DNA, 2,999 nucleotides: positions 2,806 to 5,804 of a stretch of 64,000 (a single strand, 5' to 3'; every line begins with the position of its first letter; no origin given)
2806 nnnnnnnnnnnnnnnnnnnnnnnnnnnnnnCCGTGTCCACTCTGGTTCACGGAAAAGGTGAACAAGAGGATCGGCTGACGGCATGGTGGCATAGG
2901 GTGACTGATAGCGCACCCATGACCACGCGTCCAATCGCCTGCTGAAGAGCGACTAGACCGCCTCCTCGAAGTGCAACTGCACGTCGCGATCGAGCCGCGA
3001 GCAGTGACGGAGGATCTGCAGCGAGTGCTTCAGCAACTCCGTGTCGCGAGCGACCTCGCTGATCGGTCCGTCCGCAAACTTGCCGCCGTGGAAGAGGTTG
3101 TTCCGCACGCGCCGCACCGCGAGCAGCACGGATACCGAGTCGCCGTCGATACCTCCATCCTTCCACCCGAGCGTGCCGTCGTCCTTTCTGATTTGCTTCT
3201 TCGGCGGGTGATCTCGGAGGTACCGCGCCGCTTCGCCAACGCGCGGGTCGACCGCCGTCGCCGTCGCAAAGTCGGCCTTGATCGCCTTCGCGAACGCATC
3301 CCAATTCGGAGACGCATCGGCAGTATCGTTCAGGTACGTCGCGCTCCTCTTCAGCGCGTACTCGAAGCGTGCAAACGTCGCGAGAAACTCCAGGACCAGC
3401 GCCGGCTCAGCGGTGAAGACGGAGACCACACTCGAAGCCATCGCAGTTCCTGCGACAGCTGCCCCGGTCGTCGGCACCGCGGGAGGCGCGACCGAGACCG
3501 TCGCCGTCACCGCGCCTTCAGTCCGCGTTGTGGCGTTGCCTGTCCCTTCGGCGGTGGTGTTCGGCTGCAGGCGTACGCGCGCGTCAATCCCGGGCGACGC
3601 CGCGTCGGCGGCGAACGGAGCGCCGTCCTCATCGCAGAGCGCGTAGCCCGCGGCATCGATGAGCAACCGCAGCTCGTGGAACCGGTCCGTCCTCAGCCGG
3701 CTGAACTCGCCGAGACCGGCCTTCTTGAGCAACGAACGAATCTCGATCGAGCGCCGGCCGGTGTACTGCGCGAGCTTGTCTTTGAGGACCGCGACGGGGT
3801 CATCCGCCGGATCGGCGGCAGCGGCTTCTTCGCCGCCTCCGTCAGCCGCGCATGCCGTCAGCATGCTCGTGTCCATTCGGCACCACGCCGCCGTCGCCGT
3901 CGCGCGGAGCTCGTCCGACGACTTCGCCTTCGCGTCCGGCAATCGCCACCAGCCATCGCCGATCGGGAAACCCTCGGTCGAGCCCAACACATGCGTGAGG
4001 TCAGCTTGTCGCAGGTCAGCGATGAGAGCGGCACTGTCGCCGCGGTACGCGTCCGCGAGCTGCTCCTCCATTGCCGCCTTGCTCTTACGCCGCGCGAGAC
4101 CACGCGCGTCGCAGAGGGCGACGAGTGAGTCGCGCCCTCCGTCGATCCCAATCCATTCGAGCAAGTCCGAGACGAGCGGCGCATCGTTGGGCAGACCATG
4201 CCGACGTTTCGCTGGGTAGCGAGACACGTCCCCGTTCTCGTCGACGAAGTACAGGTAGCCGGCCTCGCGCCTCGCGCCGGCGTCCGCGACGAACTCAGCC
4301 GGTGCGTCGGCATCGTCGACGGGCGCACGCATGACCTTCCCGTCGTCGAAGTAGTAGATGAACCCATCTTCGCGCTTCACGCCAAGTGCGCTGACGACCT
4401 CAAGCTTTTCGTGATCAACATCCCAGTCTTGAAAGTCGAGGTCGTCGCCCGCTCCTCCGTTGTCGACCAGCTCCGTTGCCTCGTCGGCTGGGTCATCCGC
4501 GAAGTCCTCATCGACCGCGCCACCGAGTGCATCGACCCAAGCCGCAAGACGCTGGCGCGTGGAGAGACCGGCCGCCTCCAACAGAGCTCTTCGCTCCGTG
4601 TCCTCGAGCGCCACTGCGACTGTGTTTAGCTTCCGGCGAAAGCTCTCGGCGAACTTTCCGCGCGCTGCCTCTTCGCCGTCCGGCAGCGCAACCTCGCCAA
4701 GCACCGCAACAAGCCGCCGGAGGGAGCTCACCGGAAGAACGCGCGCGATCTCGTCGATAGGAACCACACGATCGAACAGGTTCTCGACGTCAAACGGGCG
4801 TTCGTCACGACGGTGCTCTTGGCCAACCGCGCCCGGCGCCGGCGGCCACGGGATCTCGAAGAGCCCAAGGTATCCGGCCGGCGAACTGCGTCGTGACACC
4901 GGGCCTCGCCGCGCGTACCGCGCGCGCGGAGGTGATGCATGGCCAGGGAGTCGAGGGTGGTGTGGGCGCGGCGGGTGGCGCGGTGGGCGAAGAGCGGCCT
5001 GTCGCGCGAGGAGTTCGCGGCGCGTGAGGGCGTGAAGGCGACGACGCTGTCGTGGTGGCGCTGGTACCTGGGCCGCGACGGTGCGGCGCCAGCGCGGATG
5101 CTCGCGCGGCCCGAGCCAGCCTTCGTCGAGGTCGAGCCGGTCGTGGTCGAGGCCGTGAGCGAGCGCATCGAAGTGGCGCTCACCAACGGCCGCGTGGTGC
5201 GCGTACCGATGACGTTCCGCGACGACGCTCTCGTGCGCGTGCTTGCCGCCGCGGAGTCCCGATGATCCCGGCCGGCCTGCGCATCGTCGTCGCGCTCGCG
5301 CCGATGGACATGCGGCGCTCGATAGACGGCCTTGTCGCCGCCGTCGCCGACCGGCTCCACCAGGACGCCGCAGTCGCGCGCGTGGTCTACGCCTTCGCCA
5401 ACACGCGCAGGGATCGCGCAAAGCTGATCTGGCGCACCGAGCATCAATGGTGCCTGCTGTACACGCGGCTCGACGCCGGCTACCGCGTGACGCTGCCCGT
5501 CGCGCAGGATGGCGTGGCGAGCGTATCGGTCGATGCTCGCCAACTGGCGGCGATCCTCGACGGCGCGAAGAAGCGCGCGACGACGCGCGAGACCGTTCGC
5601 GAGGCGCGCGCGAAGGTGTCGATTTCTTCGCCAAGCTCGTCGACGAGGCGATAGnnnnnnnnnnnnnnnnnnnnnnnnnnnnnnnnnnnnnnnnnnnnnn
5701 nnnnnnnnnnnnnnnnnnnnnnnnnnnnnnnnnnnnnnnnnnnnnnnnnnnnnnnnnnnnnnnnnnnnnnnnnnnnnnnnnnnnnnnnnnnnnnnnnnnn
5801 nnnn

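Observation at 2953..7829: IS66 insertion splits a ~746-aa ASCH…HEPN gene; removing the IS restores a single open frame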

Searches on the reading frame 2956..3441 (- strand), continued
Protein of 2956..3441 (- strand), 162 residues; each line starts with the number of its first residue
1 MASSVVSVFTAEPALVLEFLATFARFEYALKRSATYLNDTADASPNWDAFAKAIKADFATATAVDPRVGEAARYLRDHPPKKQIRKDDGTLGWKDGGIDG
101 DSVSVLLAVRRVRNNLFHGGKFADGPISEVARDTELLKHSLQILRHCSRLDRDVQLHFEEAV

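Call 83: search_protein_families(library=padloc, alignment_id=A1, max_evalue=1)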
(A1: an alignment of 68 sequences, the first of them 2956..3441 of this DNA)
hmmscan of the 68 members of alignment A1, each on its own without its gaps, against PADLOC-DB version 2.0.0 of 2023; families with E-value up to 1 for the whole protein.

A. member 1, window:2956-3441:- (162 aa): 0 families

B. families by the number of members that match (of 68 scanned): 9 families
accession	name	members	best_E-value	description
PDLC01825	CARF2--CARF_HEPN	2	0.028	-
PDLC01828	CARF2--CARF_HEPN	1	0.0004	-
PDLC03298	MTase_II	1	0.0011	Type II methyltransferase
PDLC01680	Cas13-ApeA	1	0.011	Cas13-ApeA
PDLC01682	Cas13a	1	0.012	Cas13a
PDLC03820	RTasHEPN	1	0.027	DRT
PDLC02489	BrxC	1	0.035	BrxC-PglY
PDLC01837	CARF2--CARF_HEPN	1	0.039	-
PDLC00465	JetA1|JetA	1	0.055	DUF3375 domain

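Call 84: search_protein_families(library=ncbifam, alignment_id=A1, max_evalue=1)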
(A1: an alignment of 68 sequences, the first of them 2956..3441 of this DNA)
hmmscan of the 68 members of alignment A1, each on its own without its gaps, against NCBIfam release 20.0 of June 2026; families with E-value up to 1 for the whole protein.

A. member 1, window:2956-3441:- (162 aa): 0 families

B. families by the number of members that match (of 68 scanned): 14 families
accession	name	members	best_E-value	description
NF053541.1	FlxA_rubin_TAL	1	6.1e-05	flexirubin biosynthesis tyrosine ammonia-lyase FlxA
NF007337.0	PRK09828.1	1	0.0031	outer membrane usher protein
NF040694.1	ribK_Meth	1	0.0045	CTP-dependent riboflavin kinase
TIGR01391.1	dnaG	1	0.0085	DNA primase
TIGR04475.1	Phe_D_beta_mut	1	0.022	phenylalanine aminomutase (D-beta-phenylalanine forming)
NF033537.1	lasso_biosyn_B2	1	0.038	lasso peptide biosynthesis B2 protein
NF007346.1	PRK09836.1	1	0.04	copper/silver response regulator transcription factor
NF053823.1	SCO2321_fam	1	0.05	SCO2321 family membrane protein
NF033467.0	blaAQU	1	0.086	AQU family class C beta-lactamase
TIGR04540.1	CLB_0814_fam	1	0.096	TIGR04540 family protein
NF005681.0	PRK07478.1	1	0.13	SDR family oxidoreductase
NF003633.0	PRK05270.2-2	1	0.17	UDP-glucose--hexose-1-phosphate uridylyltransferase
NF006791.0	PRK09295.1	1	0.21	cysteine desulfurase SufS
NF004016.0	PRK05478.1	1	0.28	3-isopropylmalate dehydratase large subunit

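Call 89: search_protein_families(library=pfam, alignment_id=A6, max_evalue=0.0001)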
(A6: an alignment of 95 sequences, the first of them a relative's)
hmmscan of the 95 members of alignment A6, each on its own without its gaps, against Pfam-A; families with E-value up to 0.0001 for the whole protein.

A. member 1, L126:4120-5712:- (531 aa): 2 families
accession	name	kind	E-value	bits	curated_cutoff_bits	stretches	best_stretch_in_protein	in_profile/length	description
PF07969.17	Amidohydro_3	-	1.5e-100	338.3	29.7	1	63-524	1-471/472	Amidohydrolase family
PF01979.26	Amidohydro_1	-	2.8e-11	43.7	25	1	322-524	143-345/345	Amidohydrolase family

B. families by the number of members that match (of 95 scanned): 76 families (the first 25 are shown)
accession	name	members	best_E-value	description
PF00589.27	Phage_integrase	3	2.5e-33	Phage integrase family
PF01420.25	Methylase_S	3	2.5e-23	Type I restriction modification DNA specificity domain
PF04851.21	ResIII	3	5.3e-20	Type III restriction enzyme, res subunit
PF07969.17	Amidohydro_3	2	1.5e-100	Amidohydrolase family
PF01979.26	Amidohydro_1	2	1.6e-23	Amidohydrolase family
PF13356.12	Arm-DNA-bind_3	2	4.3e-22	Arm DNA-binding domain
PF01443.25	Viral_helicase1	2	1.6e-15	Viral superfamily 1 RNA helicase core domain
PF13676.11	TIR_2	2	4.2e-15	TIR domain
PF13538.12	UvrD_C_2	2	1.5e-12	UvrD-like helicase C-terminal domain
PF02540.23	NAD_synthase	1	2.3e-74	NAD synthase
PF18766.7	SWI2_SNF2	1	7.5e-74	SWI2/SNF2 ATPase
PF09848.15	SLFN-g3_helicase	1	9.4e-51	Schlafen group 3, DNA/RNA helicase domain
PF01026.27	TatD_DNase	1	1.7e-45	TatD related DNase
PF04313.20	HSDR_N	1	4.6e-42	Type I restriction enzyme R protein N terminus (HSDR_N)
PF01555.25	N6_N4_Mtase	1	2.2e-41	DNA methylase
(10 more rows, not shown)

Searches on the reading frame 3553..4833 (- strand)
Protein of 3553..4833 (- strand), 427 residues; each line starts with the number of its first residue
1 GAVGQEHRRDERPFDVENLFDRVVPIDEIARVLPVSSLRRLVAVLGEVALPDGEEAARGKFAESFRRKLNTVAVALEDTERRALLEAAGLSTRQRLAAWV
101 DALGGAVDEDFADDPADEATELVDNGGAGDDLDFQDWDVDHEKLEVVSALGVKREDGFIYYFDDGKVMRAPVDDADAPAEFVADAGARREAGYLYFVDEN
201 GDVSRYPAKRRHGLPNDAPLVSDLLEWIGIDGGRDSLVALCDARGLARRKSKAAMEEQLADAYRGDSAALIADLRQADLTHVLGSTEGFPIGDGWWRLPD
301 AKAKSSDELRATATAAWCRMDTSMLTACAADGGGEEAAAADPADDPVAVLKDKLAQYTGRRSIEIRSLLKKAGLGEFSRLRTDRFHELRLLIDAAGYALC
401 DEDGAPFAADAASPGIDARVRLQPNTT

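Call 59: find_homologous_proteins(query=A4, max_evalue=0.001)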
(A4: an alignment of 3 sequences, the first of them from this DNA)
Query A4 (3 sequences) (427 aa, profile of the alignment): 3 proteins with E <= 0.001 among 8000 candidates.
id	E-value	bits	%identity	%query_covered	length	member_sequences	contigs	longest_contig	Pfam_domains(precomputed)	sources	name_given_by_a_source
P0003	5.4e-222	756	46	100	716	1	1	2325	-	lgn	-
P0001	8.3e-200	682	100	90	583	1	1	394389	-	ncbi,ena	-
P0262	2.3e-54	203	52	37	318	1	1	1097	-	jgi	jgi:hypothetical protein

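Call 82: search_solved_structures(query=A4, max_evalue=5)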
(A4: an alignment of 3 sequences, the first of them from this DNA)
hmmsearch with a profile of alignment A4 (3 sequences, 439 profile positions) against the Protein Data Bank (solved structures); distinct sequences matched with E-value up to 5: 4.
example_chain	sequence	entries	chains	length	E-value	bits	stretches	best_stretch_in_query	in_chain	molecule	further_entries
3g7x_A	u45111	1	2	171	0.11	14.7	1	105-198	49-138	Female-specific histamine-binding protein 2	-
3gaq_A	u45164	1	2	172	0.11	14.7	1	105-198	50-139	Female-specific histamine-binding protein 2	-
1qft_A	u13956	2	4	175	0.11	14.7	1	105-198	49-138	PROTEIN (FEMALE-SPECIFIC HISTAMINE BINDING PROTEIN 2)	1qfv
3a1y_A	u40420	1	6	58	0.72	12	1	70-113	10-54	50S ribosomal protein P1 (L12P)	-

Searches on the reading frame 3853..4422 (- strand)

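Call 70: search_protein_families(library=pfam, max_evalue=0.5, proteins=[window:3853-4422:-])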
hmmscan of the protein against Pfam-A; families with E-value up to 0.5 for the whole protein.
seq(190 aa): 2 families
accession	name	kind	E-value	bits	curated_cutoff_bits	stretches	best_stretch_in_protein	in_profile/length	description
PF19944.4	DUF6406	-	0.051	14.2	26.9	1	139-177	43-81/84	Family of unknown function (DUF6406)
PF08710.16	CoV_NSP9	-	0.18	12.6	27.2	1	37-66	66-95/111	Coronavirus replicase NSP9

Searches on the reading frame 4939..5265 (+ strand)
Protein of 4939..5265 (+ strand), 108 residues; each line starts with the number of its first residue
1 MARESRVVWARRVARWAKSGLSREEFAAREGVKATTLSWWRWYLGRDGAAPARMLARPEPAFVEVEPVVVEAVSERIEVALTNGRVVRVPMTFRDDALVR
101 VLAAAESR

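Call 4: search_protein_families(library=pfam, max_evalue=1, proteins=[window:4939-5265:+])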
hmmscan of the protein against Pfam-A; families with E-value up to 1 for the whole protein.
window:4939-5265:+ (108 aa): 2 families
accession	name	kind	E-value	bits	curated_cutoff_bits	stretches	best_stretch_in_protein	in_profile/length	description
PF01527.26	HTH_Tnp_1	-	0.098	13.3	24.1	1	10-58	13-58/75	Transposase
PF10387.14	DUF2442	-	0.19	12.4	23.9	1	68-92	2-27/72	Protein of unknown function (DUF2442)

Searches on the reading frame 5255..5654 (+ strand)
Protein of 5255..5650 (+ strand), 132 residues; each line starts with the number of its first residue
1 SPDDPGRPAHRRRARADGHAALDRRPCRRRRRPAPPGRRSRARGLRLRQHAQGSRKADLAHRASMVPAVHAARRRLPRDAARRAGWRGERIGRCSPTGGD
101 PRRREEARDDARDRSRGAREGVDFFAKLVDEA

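Call 4: search_protein_families(library=pfam, max_evalue=1, proteins=[window:5258-5654:+])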
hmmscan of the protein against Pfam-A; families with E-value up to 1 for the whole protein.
window:5258-5654:+ (132 aa): 0 families

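Call 51: search_protein_families(library=pfam, max_evalue=0.1, proteins=[window:5255-5650:+])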
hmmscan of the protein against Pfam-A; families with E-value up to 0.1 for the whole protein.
window:5255-5650:+ (132 aa): 0 families

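Call 70: search_protein_families(library=pfam, max_evalue=0.5, proteins=[window:5262-5651:+])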
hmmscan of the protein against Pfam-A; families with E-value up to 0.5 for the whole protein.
window:5262-5651:+ (130 aa): 2 families
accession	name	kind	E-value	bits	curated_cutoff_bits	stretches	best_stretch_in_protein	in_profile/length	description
PF05717.18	TnpB_IS66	-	6.4e-18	65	26.6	1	7-106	2-98/101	IS66 Orf2 like protein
PF13747.11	DUF4164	-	0.01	16.7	27.2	0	15-55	11-51/89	Domain of unknown function (DUF4164)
